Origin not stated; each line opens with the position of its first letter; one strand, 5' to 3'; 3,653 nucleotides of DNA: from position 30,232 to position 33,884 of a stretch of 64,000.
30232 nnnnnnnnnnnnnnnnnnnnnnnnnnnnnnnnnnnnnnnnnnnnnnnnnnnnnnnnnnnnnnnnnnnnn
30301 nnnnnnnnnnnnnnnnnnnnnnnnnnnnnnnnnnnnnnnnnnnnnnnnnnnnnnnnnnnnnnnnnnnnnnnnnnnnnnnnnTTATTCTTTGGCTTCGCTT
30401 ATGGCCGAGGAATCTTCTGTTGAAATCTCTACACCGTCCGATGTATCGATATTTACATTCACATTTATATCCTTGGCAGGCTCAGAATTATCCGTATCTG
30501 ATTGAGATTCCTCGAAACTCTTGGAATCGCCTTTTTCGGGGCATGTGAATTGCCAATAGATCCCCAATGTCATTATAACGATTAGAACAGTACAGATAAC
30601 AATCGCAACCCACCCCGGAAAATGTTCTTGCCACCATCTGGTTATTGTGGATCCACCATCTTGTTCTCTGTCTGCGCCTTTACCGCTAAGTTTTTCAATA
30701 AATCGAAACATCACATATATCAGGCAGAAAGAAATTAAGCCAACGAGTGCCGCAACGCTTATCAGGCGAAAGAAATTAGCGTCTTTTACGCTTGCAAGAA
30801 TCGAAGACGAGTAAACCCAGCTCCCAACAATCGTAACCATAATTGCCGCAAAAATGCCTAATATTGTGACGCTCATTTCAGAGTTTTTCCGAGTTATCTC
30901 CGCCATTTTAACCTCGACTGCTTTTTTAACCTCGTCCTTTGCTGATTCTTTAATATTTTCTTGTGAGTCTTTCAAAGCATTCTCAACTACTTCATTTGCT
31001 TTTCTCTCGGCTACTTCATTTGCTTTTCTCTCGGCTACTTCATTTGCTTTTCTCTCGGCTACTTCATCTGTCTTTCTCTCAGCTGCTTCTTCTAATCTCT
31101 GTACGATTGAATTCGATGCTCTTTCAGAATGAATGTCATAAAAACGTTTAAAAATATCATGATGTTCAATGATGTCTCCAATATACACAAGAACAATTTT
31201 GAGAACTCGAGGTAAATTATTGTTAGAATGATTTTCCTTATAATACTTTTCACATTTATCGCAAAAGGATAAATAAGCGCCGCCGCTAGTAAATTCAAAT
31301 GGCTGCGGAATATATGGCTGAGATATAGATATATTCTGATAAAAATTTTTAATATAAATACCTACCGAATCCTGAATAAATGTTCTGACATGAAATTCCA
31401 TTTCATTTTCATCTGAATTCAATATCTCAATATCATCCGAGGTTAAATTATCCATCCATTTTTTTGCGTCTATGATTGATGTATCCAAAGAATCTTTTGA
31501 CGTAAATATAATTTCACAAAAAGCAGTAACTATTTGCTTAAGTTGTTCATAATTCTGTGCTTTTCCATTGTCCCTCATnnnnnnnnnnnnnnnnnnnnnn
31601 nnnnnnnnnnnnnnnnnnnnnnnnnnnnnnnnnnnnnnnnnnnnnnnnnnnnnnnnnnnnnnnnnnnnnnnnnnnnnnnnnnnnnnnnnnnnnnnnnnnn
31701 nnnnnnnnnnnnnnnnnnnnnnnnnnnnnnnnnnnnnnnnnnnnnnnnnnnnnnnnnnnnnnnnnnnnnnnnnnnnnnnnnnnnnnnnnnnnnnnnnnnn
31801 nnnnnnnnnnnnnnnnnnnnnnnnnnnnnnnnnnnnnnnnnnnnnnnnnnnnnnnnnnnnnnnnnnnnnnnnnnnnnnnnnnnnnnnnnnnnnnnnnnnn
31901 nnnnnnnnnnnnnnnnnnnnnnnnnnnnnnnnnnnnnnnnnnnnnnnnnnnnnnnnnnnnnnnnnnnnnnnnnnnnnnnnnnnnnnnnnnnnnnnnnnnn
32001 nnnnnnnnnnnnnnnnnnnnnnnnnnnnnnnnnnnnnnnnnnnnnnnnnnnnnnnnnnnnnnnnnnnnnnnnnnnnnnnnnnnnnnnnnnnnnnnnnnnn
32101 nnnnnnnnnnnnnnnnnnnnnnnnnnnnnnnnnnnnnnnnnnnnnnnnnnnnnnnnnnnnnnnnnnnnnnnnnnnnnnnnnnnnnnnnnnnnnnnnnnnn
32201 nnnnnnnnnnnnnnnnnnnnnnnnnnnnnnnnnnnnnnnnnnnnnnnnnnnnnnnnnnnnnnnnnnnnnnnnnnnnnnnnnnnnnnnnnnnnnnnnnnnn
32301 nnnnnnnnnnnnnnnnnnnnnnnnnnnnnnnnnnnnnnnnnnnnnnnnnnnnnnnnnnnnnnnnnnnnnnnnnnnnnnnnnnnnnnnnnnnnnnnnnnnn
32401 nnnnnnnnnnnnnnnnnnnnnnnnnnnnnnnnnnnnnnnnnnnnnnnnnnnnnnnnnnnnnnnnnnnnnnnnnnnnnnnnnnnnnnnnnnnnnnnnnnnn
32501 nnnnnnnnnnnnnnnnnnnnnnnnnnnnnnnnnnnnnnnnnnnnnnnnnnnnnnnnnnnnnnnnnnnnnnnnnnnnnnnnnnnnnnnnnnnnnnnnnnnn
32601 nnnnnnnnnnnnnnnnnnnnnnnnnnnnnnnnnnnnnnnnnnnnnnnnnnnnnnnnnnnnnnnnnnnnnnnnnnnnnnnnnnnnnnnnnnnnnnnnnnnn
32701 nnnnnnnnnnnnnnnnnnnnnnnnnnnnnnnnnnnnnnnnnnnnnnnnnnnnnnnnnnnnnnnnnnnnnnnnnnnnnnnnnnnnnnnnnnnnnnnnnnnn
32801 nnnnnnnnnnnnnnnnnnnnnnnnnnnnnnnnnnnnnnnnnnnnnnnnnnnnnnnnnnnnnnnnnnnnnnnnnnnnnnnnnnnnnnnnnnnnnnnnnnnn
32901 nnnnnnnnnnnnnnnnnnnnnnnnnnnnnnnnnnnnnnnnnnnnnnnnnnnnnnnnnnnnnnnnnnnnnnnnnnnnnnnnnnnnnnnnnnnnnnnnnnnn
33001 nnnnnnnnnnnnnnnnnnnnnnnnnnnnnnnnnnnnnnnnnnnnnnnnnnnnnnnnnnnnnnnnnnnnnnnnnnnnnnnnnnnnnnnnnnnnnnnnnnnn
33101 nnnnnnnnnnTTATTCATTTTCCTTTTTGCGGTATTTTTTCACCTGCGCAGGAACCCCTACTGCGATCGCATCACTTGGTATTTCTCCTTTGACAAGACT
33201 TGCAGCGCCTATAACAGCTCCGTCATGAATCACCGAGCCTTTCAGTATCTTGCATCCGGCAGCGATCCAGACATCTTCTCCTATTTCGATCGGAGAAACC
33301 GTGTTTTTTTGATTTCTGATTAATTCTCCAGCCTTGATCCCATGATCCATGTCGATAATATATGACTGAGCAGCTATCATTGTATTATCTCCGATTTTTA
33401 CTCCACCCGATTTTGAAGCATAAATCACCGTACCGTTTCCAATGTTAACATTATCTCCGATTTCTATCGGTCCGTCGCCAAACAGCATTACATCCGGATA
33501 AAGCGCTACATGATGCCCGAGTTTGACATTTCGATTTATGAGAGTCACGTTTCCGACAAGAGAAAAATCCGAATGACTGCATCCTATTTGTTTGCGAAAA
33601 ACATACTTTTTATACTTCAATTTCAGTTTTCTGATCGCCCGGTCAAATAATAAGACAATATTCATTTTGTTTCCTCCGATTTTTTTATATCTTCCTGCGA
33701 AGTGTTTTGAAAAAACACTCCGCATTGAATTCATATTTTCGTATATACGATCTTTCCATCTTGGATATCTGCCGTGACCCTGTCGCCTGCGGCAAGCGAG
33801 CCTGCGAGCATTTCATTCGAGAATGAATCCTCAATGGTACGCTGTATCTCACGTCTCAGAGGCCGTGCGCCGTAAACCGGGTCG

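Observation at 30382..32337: AT-rich two-gene cassette between the prophage lysis genes and tRNA-Lys: Panacea(DUF4065)-like protein plus a coiled-coil, three-transmembrane protein. Candidate undescribed toxin-antitoxin or abortive-infection pair.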

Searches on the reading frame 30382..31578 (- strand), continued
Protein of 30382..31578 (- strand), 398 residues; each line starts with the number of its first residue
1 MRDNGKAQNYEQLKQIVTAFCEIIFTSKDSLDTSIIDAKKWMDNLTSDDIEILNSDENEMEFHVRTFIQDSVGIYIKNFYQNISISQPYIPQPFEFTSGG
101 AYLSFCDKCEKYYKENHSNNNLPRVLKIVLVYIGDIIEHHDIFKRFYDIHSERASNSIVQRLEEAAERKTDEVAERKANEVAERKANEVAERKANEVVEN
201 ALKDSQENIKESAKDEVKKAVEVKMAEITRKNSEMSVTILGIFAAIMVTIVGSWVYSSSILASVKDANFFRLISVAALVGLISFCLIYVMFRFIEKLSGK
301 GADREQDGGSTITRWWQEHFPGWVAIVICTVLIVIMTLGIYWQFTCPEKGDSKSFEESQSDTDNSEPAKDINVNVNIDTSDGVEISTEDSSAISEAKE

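Call 109: find_encoding_contigs(protein=P0016, flank=3000, max_places=3)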
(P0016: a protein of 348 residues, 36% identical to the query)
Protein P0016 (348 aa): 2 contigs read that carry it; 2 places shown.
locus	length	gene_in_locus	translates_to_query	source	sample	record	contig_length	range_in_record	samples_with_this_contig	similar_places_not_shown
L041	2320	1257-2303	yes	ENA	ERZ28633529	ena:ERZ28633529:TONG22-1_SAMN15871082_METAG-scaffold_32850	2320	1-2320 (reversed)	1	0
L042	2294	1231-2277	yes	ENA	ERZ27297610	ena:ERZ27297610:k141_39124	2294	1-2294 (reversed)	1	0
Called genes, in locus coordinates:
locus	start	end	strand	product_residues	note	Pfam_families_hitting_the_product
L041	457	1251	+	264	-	-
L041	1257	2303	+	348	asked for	-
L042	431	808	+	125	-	-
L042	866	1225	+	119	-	-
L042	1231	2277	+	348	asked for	-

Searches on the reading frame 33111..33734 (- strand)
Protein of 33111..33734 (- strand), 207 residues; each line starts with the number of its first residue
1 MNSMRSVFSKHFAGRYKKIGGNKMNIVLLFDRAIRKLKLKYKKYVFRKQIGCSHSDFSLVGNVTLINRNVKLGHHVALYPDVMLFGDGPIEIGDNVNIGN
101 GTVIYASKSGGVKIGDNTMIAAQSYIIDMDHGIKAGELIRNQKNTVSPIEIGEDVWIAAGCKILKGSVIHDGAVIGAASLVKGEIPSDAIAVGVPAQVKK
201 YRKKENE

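Call 82: search_protein_families(library=pfam, proteins=[window:33111-33734:-], max_evalue=0.001)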
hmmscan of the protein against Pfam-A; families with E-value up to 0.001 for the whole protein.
window:33111-33734:- (207 aa): 3 families
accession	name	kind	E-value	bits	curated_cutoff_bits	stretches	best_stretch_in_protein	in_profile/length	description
PF00132.30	Hexapep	-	8.6e-18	63.7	27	1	149-182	2-35/36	Bacterial transferase hexapeptide (six repeats)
PF14602.12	Hexapep_2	-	3.4e-06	27.1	27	1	89-126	1-32/34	Hexapeptide repeat of succinyl-transferase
PF25084.1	LbH_EIF2B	-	0.00038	20.9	54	0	91-178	23-102/105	EIF2B subunit epsilon LbH domain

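Call 86: find_encoding_contigs(protein=window:33111-33734:-, flank=10000, max_places=8)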
Protein window:33111-33734:- (207 aa): 1 contig read that carries it; 1 place shown.
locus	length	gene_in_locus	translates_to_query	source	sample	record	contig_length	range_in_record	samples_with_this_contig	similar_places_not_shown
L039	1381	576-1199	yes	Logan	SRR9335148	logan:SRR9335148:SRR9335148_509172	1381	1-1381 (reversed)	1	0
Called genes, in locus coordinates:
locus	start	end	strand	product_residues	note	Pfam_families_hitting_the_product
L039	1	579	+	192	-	?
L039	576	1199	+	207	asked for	PF14602:Hexapep_2 (faint), PF00132:Hexapep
